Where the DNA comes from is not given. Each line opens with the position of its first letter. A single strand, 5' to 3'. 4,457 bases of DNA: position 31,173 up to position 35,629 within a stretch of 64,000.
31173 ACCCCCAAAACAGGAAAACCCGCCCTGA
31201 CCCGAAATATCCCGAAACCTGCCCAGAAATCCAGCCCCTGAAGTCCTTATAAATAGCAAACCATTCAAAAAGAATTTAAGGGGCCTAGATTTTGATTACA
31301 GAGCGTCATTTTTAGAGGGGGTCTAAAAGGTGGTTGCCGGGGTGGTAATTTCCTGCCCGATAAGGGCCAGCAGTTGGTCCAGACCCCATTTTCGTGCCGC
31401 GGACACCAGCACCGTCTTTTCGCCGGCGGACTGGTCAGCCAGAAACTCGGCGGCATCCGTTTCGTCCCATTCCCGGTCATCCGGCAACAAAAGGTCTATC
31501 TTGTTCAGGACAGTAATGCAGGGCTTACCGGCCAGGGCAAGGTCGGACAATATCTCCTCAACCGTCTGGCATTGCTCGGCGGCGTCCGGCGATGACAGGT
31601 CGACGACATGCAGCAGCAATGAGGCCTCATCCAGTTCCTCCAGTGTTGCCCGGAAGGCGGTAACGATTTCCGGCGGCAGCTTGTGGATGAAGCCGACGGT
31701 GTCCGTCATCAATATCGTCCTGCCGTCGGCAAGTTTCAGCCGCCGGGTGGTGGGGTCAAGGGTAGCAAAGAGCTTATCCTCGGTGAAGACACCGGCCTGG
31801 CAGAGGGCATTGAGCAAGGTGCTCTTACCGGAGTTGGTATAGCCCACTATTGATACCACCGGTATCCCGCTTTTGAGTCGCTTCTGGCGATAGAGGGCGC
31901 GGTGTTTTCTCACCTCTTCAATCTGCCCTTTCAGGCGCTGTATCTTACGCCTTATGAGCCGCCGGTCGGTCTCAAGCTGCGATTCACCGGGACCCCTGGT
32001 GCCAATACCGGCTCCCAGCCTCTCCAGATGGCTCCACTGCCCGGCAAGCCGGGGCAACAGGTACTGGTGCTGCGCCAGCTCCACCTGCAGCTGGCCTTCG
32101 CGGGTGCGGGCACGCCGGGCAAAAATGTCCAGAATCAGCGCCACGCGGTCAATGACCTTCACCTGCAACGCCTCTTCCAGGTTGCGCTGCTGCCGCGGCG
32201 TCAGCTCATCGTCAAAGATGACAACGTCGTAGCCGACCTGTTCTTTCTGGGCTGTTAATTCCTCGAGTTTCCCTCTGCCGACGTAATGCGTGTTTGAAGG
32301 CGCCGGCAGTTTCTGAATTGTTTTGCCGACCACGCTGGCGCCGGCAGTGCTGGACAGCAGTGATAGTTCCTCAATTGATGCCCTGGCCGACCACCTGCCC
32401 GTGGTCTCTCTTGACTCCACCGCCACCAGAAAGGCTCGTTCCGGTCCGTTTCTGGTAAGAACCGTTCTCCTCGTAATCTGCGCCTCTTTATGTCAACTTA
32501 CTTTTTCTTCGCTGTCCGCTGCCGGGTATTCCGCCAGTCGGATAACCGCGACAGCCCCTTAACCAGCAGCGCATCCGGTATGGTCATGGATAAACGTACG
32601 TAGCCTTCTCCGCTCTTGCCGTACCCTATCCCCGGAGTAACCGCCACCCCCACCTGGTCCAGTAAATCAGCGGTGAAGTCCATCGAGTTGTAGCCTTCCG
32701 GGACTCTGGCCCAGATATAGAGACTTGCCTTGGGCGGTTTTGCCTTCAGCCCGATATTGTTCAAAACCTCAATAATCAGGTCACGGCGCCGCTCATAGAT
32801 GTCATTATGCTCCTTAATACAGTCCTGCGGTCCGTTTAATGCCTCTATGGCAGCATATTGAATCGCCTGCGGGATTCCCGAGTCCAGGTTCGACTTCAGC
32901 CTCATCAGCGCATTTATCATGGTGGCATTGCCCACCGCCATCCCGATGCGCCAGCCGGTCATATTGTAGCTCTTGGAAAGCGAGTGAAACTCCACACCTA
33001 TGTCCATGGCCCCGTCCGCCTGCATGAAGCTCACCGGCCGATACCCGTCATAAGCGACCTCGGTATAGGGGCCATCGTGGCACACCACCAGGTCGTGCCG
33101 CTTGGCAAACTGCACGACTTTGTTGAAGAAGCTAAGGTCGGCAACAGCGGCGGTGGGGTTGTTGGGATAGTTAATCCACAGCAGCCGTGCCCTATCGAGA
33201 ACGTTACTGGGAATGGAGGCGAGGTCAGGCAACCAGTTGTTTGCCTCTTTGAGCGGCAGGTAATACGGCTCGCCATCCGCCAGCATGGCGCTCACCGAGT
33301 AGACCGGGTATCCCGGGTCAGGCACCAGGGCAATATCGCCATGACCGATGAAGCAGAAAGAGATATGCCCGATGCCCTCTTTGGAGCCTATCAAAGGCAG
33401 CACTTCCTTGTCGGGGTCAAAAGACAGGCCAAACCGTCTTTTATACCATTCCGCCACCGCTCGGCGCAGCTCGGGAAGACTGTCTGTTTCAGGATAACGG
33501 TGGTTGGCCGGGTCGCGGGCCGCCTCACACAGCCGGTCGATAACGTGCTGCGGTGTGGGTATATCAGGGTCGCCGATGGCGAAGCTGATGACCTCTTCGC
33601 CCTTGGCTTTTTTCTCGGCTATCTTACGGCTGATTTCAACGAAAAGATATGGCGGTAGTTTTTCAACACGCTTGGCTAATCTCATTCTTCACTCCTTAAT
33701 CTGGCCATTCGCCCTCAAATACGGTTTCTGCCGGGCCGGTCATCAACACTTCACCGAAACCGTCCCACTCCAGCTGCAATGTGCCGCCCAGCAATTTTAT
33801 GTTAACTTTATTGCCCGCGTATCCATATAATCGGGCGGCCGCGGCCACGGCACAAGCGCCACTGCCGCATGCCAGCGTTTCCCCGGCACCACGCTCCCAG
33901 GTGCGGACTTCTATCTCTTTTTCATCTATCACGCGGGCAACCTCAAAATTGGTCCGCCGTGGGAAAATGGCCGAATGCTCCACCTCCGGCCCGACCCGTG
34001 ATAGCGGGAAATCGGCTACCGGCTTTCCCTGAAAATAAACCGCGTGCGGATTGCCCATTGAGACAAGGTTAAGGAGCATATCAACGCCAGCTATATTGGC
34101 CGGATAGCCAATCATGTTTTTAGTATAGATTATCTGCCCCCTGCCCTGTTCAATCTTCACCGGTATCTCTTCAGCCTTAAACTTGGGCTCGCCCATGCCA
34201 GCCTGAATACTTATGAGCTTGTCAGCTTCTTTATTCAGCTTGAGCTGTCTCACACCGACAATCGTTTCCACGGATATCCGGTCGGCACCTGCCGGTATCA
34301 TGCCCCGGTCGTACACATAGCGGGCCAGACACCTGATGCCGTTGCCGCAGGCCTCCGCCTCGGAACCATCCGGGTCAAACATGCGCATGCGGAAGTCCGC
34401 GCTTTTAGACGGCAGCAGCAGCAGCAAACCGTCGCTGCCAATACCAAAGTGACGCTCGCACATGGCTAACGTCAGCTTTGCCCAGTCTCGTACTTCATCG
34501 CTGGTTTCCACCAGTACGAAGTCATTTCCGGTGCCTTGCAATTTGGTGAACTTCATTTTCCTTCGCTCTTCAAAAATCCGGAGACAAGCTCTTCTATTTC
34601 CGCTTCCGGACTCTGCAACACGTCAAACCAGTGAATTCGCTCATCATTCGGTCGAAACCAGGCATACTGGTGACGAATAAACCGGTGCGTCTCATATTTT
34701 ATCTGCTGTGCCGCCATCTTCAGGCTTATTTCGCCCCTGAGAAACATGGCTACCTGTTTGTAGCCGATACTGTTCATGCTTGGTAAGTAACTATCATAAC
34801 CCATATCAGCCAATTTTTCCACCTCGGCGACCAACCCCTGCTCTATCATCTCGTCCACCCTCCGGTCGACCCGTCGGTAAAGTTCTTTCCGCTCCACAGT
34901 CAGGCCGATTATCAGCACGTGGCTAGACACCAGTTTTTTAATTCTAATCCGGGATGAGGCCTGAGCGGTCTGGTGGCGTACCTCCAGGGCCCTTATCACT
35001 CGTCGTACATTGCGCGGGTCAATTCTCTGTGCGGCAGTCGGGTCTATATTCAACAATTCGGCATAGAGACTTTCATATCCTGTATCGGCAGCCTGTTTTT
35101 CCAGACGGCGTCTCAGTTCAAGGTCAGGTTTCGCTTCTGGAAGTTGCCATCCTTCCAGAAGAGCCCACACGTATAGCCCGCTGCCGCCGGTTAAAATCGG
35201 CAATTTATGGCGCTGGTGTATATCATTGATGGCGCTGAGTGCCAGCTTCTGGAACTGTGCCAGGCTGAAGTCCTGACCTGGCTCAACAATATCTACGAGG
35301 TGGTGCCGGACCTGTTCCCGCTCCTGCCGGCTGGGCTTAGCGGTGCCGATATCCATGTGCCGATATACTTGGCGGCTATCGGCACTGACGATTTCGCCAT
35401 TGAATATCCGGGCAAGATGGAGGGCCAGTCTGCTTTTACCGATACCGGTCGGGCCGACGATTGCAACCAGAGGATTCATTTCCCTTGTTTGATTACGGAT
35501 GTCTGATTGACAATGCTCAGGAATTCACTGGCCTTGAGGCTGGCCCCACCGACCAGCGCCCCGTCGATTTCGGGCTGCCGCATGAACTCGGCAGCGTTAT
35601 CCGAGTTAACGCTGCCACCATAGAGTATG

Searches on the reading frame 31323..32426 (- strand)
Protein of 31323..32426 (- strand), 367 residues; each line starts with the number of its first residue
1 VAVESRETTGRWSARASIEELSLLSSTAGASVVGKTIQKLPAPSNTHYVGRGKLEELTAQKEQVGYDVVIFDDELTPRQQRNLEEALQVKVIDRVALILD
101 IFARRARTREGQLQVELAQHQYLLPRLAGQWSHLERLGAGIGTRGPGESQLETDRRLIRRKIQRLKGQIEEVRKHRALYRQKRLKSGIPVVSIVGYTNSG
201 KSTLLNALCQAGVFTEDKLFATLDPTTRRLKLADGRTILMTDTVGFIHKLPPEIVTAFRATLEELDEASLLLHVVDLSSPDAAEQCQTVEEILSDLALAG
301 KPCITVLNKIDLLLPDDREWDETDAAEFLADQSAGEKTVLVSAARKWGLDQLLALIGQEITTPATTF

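Call 7: search_protein_families(library=pfam, proteins=[window:31323-32426:-])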
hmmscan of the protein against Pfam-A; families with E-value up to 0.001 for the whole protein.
window:31323-32426:- (367 aa): 11 families
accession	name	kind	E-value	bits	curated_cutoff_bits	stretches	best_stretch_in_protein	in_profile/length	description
PF13167.11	GTP-bdg_N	-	2.1e-31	108.8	25.4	1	16-103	2-89/89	GTP-binding GTPase N-terminal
PF16360.10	GTP-bdg_M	-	2.2e-31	108.7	29.5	1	105-183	1-79/79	GTP-binding GTPase Middle Region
PF01926.29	MMR_HSR1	-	2.2e-22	79.7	21.9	1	191-309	2-113/113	50S ribosome-binding GTPase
PF00009.33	GTP_EFTU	-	1.9e-06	28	26.5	0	285-359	106-185/188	Elongation factor Tu GTP binding domain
PF13191.12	AAA_16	-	2.1e-06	28.8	32.6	1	165-319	2-143/167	AAA ATPase domain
PF03193.22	RsgA_GTPase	-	3e-05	24.4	30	0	184-217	104-135/174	RsgA GTPase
PF09818.15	ABC_ATPase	-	3.5e-05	23.4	23.2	1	187-257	80-151/283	P-loop domain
PF16897.10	MMR_HSR1_Xtn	-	5.9e-05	23.5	35.2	1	301-356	56-100/106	C-terminal region of MMR_HSR1 domain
PF02421.24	FeoB_N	-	8.8e-05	22.5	27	1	191-354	3-154/156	Ferrous iron transport protein B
PF00350.29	Dynamin_N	-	0.00014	22.3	27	1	191-227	1-37/168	Dynamin family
PF13476.12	AAA_23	-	0.00037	21.6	27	1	169-211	4-42/201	AAA domain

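Call 14: find_encoding_contigs(protein=window:31323-32426:-, flank=10000, max_places=10)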
Protein window:31323-32426:- (367 aa): 1 contig read that carries it; 1 place shown.
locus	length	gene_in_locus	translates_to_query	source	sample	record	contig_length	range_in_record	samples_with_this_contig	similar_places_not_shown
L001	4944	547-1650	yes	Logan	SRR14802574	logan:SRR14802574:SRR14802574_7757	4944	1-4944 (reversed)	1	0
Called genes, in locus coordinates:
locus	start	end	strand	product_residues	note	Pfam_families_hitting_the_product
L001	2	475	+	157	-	?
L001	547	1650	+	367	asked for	PF13167:GTP-bdg_N, PF03193:RsgA_GTPase (faint), PF16360:GTP-bdg_M, PF00009:GTP_EFTU (faint), PF01926:MMR_HSR1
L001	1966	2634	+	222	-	-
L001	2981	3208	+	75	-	-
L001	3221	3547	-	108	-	-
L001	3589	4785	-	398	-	PF01266:DAO, PF13450:NAD_binding_8 (weak)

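Call 42: find_homologous_proteins(query=window:31323-32426:-, max_evalue=1e-40)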
Query window:31323-32426:- (367 aa): 8000 proteins with E <= 1e-40 among 8000 candidates; the best 120 are listed.
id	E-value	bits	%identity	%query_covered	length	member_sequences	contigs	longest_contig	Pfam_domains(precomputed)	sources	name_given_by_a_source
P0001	9.6e-211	717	90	100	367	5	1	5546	PF01926.30,PF13167.12,PF16360.11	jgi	jgi:GTP-binding protein HflX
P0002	1.1e-204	697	88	99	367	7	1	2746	PF01926.30,PF13167.12,PF16360.11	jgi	-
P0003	1.9e-203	693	86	100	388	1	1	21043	PF01926.30,PF13167.12,PF16360.11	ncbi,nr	ncbi:MAG: GTPase HflX [Dehalococcoidales bacterium]|nr:GTPase HflX [Dehalococcoidales bacterium]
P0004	1.2e-202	691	86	100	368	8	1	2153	PF01926.30,PF13167.12,PF16360.11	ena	-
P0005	9.6e-200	681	86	100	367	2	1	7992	PF01926.30,PF13167.12,PF16360.11,PF00009.34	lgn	-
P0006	6.9e-199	678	86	100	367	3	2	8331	PF01926.30,PF13167.12,PF16360.11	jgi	-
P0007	1.8e-198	677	86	100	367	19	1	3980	PF01926.30,PF13167.12,PF16360.11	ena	-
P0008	6.5e-197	672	85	100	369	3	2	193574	PF01926.30,PF13167.12,PF16360.11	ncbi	-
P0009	1.1e-195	668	84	100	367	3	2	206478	PF01926.30,PF13167.12,PF16360.11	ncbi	-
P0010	2.5e-194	663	83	100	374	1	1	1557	PF01926.30,PF13167.12,PF16360.11,PF00009.34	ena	-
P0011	2.9e-194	663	83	100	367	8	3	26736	PF01926.30,PF13167.12,PF16360.11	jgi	-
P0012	3.1e-194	663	84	100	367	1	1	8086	PF01926.30,PF13167.12,PF16360.11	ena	-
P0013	1.0e-193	661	84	100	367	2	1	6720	PF01926.30,PF13167.12,PF16360.11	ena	-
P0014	3.2e-193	660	84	100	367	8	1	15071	PF01926.30,PF13167.12,PF16360.11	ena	-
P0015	3.5e-193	659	83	100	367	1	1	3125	PF01926.30,PF13167.12,PF16360.11,PF00009.34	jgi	-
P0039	3.3e-179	613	78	99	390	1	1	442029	PF01926.30,PF13167.12,PF16360.11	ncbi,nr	ncbi:MAG TPA: GTPase HflX [Dehalococcoidia bacterium]|nr:GTPase HflX [Dehalococcoidia bacterium]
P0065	4.7e-170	583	75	100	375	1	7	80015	PF01926.30,PF13167.12,PF00350.30,PF16360.11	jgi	jgi:GTP-binding protein HflX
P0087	4.1e-168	577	76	98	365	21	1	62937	PF01926.30,PF13167.12,PF00350.30,PF02421.25,PF16360.11,PF00009.34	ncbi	-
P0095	1.3e-166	572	74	97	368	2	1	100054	PF01926.30,PF13167.12,PF00350.30,PF16360.11,PF00009.34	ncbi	ncbi:MAG: GTPase HflX [Dehalococcoidia bacterium]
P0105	3.9e-164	564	73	98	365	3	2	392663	PF01926.30,PF13167.12,PF02421.25,PF16360.11,PF00009.34,PF03193.23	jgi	jgi:GTP-binding protein HflX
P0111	3.5e-163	561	71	100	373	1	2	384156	PF01926.30,PF13167.12,PF00350.30,PF16360.11,PF00009.34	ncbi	ncbi:GTPase HflX [Chloroflexota bacterium]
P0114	6.9e-163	560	73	99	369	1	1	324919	PF01926.30,PF13167.12,PF00350.30,PF16360.11,PF00009.34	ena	-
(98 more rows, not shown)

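Call 43: find_encoding_contigs(protein=P0039, flank=10000, max_places=2)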
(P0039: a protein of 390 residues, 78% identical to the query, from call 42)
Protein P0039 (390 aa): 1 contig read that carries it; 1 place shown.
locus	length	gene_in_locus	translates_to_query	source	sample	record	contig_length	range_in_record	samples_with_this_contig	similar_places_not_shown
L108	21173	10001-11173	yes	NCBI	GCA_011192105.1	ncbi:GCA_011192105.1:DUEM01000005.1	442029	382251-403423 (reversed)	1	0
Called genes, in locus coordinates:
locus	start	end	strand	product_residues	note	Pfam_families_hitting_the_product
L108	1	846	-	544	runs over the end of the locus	PF02776:TPP_enzyme_N, PF00205:TPP_enzyme_M, PF02775:TPP_enzyme_C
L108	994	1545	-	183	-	PF09335:VTT_dom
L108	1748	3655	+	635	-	PF13292:DXP_synthase_N, PF00456:Transketolase_N (faint), PF02775:TPP_enzyme_C (faint), PF00676:E1_dh (faint), PF02779:Transket_pyr, PF02780:Transketolase_C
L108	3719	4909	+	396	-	PF00162:PGK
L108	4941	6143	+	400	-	PF01676:Metalloenzyme, PF10143:PhosphMutase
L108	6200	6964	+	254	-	PF00121:TIM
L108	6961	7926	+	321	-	PF01715:IPPT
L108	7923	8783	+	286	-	PF01678:DAP_epimerase, PF02567:PhzC-PhzF (weak), PF26317:CntK_N (faint), PF01678:DAP_epimerase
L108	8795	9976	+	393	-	PF00155:Aminotran_1_2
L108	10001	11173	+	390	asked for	PF13167:GTP-bdg_N, PF16360:GTP-bdg_M, PF01926:MMR_HSR1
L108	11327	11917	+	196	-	-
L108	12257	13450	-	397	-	PF01266:DAO, PF13450:NAD_binding_8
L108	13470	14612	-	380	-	PF01266:DAO, PF07992:Pyr_redox_2 (faint), PF13450:NAD_binding_8 (weak), PF13738:Pyr_redox_3 (faint)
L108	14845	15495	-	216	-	PF13489:Methyltransf_23, PF08241:Methyltransf_11, PF13649:Methyltransf_25 (weak)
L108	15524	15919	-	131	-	PF02579:Nitro_FeMo-Co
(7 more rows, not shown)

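Call 44: find_encoding_contigs(protein=P0105, flank=10000, max_places=2)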
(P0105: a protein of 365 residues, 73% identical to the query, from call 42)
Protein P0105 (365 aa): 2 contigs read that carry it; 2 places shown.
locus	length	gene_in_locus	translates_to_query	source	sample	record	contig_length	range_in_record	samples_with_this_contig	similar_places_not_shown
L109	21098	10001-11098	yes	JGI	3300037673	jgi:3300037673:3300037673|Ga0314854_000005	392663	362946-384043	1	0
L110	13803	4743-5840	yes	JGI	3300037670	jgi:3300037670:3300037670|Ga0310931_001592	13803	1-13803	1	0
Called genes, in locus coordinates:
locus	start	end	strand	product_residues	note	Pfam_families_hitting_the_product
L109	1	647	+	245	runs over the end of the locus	PF00072:Response_reg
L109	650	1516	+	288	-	PF00512:HisKA, PF02518:HATPase_c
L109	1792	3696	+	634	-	PF13292:DXP_synthase_N, PF00456:Transketolase_N (weak), PF02775:TPP_enzyme_C (faint), PF02779:Transket_pyr, PF02780:Transketolase_C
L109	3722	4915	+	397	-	PF00162:PGK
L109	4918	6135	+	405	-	PF01676:Metalloenzyme, PF10143:PhosphMutase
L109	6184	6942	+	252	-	PF00121:TIM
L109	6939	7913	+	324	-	PF01745:IPT (weak), PF01715:IPPT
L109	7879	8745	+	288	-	PF01678:DAP_epimerase, PF02567:PhzC-PhzF (faint), PF26317:CntK_N (faint), PF01678:DAP_epimerase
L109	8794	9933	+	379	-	PF00155:Aminotran_1_2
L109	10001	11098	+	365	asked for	PF13167:GTP-bdg_N, PF03193:RsgA_GTPase (faint), PF02421:FeoB_N (faint), PF16360:GTP-bdg_M, PF00009:GTP_EFTU (faint), PF01926:MMR_HSR1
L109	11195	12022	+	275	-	PF00892:EamA, PF16913:PUNUT (faint), PF00892:EamA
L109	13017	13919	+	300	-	PF00483:NTP_transferase, PF25084:LbH_EIF2B, PF00132:Hexapep (weak), PF24894:Hexapep_GlmU (weak), PF25087:GMPPB_C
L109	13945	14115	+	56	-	-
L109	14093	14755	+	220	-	PF00226:DnaJ, PF01556:DnaJ_C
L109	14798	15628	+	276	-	PF01925:TauE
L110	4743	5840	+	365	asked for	PF13167:GTP-bdg_N, PF03193:RsgA_GTPase (faint), PF02421:FeoB_N (faint), PF16360:GTP-bdg_M, PF00009:GTP_EFTU (faint), PF01926:MMR_HSR1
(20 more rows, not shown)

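Call 45: find_encoding_contigs(protein=P0111, flank=10000, max_places=2)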
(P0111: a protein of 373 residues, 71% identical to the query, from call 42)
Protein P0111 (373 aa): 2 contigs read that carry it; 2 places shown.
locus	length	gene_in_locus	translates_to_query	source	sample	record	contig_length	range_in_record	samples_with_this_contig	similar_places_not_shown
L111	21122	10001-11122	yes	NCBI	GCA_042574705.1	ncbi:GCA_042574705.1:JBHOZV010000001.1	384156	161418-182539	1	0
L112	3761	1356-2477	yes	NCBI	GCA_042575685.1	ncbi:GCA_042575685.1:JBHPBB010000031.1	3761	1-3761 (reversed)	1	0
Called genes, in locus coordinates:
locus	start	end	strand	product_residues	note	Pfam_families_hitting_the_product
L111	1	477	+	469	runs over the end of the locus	PF13641:Glyco_tranf_2_3 (weak), PF00535:Glycos_transf_2, PF13641:Glyco_tranf_2_3, PF13632:Glyco_trans_2_3, PF03142:Chitin_synth_2 (weak)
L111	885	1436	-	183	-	PF09335:VTT_dom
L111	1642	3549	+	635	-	PF13292:DXP_synthase_N, PF00456:Transketolase_N (faint), PF02779:Transket_pyr, PF02780:Transketolase_C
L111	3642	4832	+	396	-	PF00162:PGK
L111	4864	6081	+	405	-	PF01676:Metalloenzyme, PF10143:PhosphMutase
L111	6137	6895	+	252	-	PF00121:TIM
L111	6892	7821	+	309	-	PF01745:IPT (weak), PF01715:IPPT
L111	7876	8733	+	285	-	PF01678:DAP_epimerase, PF02567:PhzC-PhzF (weak), PF26317:CntK_N (faint), PF01678:DAP_epimerase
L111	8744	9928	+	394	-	PF00155:Aminotran_1_2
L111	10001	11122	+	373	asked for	PF13167:GTP-bdg_N, PF16360:GTP-bdg_M, PF00350:Dynamin_N (faint), PF00009:GTP_EFTU (faint), PF01926:MMR_HSR1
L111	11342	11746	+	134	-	-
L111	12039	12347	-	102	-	PF00072:Response_reg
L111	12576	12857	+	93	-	PF13828:DUF4190 (weak)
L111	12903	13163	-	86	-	-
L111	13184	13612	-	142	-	-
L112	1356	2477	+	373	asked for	PF13167:GTP-bdg_N, PF16360:GTP-bdg_M, PF00350:Dynamin_N (faint), PF00009:GTP_EFTU (faint), PF01926:MMR_HSR1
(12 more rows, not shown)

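Call 46: find_encoding_contigs(protein=P0114, flank=10000, max_places=2)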
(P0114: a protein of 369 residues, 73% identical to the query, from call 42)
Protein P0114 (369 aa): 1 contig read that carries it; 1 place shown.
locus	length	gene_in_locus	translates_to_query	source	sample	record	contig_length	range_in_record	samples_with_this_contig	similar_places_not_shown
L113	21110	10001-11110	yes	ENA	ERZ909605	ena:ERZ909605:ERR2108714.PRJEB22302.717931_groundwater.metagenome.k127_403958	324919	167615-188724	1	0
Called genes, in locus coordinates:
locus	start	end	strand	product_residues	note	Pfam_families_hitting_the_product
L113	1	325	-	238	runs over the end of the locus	PF01255:Prenyltransf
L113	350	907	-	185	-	PF01765:RRF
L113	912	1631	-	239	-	PF00696:AA_kinase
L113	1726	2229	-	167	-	PF00889:EF_TS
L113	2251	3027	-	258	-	PF00318:Ribosomal_S2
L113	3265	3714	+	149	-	PF09424:YqeY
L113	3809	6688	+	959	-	PF02700:PurS, PF18072:FGAR-AT_linker, PF00586:AIRS, PF02769:AIRS_C, PF00586:AIRS (weak), PF02769:AIRS_C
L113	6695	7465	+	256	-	PF13507:GATase_5, PF07685:GATase_3 (weak)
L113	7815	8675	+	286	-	PF01678:DAP_epimerase, PF26317:CntK_N (faint), PF05544:Pro_racemase, PF01678:DAP_epimerase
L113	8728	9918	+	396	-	PF00155:Aminotran_1_2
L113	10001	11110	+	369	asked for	PF13167:GTP-bdg_N, PF16360:GTP-bdg_M, PF00009:GTP_EFTU (faint), PF00350:Dynamin_N (faint), PF01926:MMR_HSR1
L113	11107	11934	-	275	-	PF09754:PAC2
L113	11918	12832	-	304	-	PF09754:PAC2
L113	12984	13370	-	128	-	PF02627:CMD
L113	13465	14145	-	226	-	PF00149:Metallophos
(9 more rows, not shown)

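Call 89: find_encoding_contigs(protein=P0095, flank=4000, max_places=1)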
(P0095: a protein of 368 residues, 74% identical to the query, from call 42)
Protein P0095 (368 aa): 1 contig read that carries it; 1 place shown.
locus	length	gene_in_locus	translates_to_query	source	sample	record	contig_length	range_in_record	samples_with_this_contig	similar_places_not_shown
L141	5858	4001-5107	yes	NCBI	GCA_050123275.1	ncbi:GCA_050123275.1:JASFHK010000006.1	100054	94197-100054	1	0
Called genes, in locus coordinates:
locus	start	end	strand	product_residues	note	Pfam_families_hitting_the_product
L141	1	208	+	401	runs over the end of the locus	PF01676:Metalloenzyme, PF10143:PhosphMutase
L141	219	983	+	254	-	PF00121:TIM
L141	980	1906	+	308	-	PF01745:IPT (faint), PF01715:IPPT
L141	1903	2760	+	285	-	PF01678:DAP_epimerase, PF26317:CntK_N (faint), PF01678:DAP_epimerase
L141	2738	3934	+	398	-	PF00155:Aminotran_1_2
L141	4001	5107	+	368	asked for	PF13167:GTP-bdg_N, PF16360:GTP-bdg_M, PF00009:GTP_EFTU (faint), PF00350:Dynamin_N (faint), PF01926:MMR_HSR1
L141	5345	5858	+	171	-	?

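Call 90: find_encoding_contigs(protein=P0087, flank=4000, max_places=1)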
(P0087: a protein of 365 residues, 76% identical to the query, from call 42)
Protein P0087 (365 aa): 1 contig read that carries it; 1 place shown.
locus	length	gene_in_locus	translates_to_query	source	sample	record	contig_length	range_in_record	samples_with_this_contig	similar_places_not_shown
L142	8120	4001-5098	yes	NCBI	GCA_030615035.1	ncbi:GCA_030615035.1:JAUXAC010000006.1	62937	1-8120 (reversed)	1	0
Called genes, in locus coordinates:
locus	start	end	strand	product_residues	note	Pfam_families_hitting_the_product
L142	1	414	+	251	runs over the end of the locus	PF00121:TIM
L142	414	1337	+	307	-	PF01745:IPT (weak), PF01715:IPPT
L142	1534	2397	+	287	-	PF01678:DAP_epimerase, PF26317:CntK_N (faint), PF01678:DAP_epimerase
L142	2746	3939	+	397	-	PF00155:Aminotran_1_2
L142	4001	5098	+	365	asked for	PF13167:GTP-bdg_N, PF16360:GTP-bdg_M, PF00009:GTP_EFTU (faint), PF00350:Dynamin_N (weak), PF01926:MMR_HSR1, PF02421:FeoB_N (weak)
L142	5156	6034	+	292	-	PF00892:EamA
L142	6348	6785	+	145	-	-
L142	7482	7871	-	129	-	-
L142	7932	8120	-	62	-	?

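Call 91: find_encoding_contigs(protein=P0065, flank=4000, max_places=1)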
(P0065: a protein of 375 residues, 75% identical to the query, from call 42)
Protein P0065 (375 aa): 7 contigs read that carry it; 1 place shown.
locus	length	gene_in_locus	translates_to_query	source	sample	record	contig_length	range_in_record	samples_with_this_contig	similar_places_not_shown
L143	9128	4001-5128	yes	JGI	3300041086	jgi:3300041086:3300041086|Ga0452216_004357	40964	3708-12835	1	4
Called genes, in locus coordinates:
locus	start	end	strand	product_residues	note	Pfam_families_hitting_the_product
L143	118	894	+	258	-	PF00121:TIM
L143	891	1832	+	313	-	PF01745:IPT (weak), PF01715:IPPT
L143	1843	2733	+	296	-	PF26317:CntK_N (faint), PF01678:DAP_epimerase, PF02567:PhzC-PhzF (weak), PF01678:DAP_epimerase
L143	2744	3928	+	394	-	PF00155:Aminotran_1_2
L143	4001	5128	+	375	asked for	PF13167:GTP-bdg_N, PF16360:GTP-bdg_M, PF00350:Dynamin_N (faint), PF01926:MMR_HSR1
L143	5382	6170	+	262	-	PF03328:HpcH_HpaI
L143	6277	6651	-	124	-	-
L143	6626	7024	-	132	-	-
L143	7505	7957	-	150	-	-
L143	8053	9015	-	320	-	PF03480:DctP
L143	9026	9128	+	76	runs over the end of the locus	-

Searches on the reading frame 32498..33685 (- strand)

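Call 7: search_protein_families(library=pfam, proteins=[window:32498-33685:-])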
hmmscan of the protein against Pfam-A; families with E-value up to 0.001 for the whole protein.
window:32498-33685:- (395 aa): 1 family
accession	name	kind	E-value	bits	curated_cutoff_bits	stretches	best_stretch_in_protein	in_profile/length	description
PF00155.27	Aminotran_1_2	-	2.4e-62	211.7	19.7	1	31-380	2-360/361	Aminotransferase class I and II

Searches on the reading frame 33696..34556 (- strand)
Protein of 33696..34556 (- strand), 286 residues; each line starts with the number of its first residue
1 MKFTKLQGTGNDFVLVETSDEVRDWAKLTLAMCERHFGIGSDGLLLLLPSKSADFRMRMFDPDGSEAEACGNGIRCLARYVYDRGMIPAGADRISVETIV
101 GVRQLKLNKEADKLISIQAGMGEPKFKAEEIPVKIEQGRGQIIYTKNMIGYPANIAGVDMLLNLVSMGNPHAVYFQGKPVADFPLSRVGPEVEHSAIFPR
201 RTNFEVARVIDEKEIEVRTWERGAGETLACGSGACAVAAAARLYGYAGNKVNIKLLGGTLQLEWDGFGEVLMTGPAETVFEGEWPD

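Call 7: search_protein_families(library=pfam, proteins=[window:33696-34556:-])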
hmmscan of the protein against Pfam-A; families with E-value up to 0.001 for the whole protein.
window:33696-34556:- (286 aa): 2 families
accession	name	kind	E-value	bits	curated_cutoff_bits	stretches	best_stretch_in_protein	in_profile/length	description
PF01678.24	DAP_epimerase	-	5.1e-53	178.7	34.7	2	3-126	1-120/121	Diaminopimelate epimerase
PF02567.21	PhzC-PhzF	-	3e-06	27.4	27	1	3-254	4-241/281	Phenazine biosynthesis-like protein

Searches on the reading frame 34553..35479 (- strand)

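Call 22: search_protein_families(library=pfam, proteins=[window:34553-35479:-], max_evalue=0.00001)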
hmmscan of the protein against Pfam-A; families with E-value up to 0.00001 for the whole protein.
window:34553-35479:- (308 aa): 2 families
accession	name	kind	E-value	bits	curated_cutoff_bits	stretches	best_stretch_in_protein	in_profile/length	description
PF01715.23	IPPT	-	1.4e-83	280.8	23.6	1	37-276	1-241/243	IPP transferase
PF01745.22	IPT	-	5.4e-06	26.4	20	0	5-62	4-61/233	Isopentenyl transferase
